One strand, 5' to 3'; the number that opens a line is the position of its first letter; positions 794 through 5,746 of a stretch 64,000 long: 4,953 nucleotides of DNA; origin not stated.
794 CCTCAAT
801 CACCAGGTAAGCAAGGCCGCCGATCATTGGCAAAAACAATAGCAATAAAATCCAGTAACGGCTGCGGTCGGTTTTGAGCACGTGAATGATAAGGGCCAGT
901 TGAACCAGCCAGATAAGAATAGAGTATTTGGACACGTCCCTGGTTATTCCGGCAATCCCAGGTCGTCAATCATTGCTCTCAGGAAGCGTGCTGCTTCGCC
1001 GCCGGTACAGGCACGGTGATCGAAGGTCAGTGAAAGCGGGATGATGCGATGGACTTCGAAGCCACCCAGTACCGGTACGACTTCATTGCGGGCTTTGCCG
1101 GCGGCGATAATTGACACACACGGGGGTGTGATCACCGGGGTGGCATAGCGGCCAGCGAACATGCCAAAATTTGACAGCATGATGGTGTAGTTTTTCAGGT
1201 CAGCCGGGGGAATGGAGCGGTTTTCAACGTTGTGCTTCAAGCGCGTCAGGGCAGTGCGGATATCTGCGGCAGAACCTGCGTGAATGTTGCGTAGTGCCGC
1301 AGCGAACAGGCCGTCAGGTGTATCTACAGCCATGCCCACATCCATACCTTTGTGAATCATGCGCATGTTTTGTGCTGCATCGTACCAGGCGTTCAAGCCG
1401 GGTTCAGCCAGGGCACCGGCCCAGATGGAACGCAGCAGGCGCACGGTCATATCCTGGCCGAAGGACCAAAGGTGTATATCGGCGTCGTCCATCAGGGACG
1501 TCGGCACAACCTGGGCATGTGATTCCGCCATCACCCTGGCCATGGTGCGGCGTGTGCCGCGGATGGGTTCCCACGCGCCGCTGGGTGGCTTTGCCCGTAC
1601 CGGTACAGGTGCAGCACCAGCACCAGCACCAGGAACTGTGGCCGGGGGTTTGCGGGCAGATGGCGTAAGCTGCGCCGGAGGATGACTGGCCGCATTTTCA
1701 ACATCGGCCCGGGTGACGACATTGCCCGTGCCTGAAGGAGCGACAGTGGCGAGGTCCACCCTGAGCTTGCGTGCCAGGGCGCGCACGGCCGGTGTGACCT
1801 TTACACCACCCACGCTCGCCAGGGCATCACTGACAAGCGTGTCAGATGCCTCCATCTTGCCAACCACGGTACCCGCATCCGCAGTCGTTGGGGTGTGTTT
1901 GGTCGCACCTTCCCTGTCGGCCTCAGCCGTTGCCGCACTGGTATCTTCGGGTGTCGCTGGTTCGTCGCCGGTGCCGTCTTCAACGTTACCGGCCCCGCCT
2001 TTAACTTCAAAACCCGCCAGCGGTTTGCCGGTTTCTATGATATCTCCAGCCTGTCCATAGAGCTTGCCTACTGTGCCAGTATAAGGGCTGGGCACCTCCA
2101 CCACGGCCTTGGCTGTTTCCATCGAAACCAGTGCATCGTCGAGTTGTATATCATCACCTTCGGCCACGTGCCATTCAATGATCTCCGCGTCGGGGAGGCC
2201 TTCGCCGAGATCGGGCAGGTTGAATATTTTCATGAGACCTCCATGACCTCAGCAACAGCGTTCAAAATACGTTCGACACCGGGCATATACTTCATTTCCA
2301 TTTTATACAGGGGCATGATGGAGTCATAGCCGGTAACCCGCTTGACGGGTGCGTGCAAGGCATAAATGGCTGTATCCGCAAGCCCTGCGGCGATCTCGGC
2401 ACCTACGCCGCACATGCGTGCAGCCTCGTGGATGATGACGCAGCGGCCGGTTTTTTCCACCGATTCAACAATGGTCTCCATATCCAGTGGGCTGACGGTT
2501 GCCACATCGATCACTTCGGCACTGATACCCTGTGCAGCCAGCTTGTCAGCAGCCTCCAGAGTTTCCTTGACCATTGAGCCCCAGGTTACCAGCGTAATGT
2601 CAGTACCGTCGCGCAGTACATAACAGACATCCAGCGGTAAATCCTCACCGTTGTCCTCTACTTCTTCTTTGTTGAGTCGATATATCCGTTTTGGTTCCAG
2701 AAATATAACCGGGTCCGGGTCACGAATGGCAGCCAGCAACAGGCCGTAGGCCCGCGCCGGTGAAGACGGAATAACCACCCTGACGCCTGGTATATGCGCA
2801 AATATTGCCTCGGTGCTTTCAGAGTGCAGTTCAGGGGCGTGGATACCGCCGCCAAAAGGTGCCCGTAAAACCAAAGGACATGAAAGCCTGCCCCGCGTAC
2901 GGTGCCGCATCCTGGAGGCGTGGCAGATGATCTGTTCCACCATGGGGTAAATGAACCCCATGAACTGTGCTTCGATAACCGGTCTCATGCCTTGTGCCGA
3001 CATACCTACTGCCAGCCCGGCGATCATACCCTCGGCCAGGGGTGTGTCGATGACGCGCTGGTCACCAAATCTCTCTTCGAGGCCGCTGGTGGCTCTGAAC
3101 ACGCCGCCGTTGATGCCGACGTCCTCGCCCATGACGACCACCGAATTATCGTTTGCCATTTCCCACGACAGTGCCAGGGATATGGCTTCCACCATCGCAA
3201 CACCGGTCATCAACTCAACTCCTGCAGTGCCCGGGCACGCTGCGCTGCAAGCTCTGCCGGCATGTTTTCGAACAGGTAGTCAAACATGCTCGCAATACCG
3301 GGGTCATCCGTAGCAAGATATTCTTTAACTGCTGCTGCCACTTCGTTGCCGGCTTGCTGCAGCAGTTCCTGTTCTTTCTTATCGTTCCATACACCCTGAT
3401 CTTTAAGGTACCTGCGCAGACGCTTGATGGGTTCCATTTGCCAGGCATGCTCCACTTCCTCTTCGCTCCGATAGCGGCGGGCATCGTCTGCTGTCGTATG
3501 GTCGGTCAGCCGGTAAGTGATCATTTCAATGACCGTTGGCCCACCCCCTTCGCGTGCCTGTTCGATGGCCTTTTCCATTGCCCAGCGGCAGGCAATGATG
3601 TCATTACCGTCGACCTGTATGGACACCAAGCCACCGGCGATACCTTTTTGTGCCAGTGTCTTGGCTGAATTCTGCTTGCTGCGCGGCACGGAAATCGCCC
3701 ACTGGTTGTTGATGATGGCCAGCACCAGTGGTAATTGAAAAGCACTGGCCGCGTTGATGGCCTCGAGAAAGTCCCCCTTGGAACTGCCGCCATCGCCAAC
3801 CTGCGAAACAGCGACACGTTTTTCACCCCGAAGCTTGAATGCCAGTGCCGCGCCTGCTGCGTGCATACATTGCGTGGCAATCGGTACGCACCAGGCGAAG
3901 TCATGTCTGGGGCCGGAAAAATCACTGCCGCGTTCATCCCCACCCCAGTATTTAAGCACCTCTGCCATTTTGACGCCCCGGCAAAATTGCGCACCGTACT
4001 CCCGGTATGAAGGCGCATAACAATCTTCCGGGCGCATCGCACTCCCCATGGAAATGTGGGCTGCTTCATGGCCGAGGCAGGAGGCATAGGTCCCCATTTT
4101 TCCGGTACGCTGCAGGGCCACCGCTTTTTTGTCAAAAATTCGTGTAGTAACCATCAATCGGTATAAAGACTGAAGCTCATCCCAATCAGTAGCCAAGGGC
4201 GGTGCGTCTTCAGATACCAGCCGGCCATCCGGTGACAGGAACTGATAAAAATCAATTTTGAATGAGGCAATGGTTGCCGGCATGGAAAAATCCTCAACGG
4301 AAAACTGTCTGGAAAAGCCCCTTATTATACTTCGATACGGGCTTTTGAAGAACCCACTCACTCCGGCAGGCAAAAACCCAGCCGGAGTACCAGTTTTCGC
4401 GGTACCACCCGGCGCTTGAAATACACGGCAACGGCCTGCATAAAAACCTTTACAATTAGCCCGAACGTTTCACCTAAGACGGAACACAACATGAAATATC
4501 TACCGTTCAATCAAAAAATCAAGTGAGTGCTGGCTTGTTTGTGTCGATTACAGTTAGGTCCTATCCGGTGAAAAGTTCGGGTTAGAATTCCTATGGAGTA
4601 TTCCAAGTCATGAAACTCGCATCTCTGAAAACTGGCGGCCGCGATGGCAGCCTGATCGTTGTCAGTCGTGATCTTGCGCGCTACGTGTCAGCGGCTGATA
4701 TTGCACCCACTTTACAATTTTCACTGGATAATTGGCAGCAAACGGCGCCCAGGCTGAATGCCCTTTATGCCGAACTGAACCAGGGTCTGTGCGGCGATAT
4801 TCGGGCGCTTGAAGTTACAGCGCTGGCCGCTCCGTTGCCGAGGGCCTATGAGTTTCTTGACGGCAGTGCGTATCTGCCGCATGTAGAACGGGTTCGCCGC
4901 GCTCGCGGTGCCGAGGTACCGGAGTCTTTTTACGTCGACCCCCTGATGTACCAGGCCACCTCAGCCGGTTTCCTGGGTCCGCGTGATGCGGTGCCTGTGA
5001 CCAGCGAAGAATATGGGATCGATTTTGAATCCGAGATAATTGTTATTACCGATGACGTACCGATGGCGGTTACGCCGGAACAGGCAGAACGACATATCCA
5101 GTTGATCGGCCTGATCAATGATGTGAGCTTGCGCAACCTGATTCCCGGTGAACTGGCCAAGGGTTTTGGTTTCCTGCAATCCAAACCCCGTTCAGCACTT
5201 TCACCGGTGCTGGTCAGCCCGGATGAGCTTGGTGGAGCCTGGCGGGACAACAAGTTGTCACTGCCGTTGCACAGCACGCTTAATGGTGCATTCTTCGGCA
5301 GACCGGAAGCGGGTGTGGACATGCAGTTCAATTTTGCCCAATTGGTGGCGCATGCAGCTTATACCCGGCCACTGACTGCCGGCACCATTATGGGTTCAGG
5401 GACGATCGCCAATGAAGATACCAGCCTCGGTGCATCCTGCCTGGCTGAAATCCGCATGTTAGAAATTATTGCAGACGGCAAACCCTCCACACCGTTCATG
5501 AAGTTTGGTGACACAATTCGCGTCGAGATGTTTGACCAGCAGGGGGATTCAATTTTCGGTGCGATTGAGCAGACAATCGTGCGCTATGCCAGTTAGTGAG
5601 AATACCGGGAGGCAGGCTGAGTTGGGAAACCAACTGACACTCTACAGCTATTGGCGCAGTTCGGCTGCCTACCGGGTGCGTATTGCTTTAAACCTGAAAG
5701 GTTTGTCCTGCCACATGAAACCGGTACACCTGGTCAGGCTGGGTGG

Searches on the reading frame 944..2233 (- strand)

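Call 89: search_protein_families(library=pfam, proteins=[window:944-2233:-], max_evalue=0.000001)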
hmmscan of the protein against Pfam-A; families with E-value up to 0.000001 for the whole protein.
window:944-2233:- (429 aa): 3 families
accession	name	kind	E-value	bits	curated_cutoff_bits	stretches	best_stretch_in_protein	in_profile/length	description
PF00198.28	2-oxoacid_dh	-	3.7e-42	144.8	23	1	222-423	7-222/232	2-oxoacid dehydrogenases acyltransferase (catalytic domain)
PF00364.28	Biotin_lipoyl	-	1.2e-15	57.5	22.1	1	4-73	3-71/73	Biotin-requiring enzyme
PF02817.22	E3_binding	-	2.7e-10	40.7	23.7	1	144-179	1-36/36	e3 binding domain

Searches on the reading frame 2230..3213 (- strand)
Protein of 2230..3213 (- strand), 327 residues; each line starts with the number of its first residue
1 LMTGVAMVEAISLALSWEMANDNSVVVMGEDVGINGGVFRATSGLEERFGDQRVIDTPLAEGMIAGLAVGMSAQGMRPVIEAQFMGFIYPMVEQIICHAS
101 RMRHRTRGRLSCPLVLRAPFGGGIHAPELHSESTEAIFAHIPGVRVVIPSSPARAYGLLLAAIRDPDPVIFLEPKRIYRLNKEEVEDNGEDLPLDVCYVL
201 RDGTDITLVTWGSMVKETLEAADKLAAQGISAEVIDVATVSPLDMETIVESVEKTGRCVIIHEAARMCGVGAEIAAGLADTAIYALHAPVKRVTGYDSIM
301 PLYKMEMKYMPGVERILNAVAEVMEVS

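Call 89: search_protein_families(library=pfam, proteins=[window:2230-3213:-], max_evalue=0.000001)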
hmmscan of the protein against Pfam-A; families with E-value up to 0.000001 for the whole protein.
window:2230-3213:- (327 aa): 2 families
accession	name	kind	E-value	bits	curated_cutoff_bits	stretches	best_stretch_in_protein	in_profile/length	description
PF02779.29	Transket_pyr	-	6.4e-44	150.1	27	1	5-179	3-173/174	Transketolase, pyrimidine binding domain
PF02780.25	Transketolase_C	-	7.4e-40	136.2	25.9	1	199-316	5-124/124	Transketolase, C-terminal domain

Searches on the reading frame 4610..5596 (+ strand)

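Call 52: search_protein_families(library=ncbifam, proteins=[window:4610-5596:+], max_evalue=0.00001)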
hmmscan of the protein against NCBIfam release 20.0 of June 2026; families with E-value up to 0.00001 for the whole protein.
window:4610-5596:+ (328 aa): 0 families

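Call 89: search_protein_families(library=pfam, proteins=[window:4610-5596:+], max_evalue=0.000001)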
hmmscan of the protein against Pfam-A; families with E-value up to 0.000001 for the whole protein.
window:4610-5596:+ (328 aa): 2 families
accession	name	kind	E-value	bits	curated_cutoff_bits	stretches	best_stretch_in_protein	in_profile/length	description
PF01557.24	FAA_hydrolase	-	1.3e-28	100.6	23.9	1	84-323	5-213/214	Fumarylacetoacetate (FAA) hydrolase C-terminal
PF18288.6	FAA_hydro_N_2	-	3.1e-25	88.9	25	1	1-78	1-78/78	Fumarylacetoacetase N-terminal domain 2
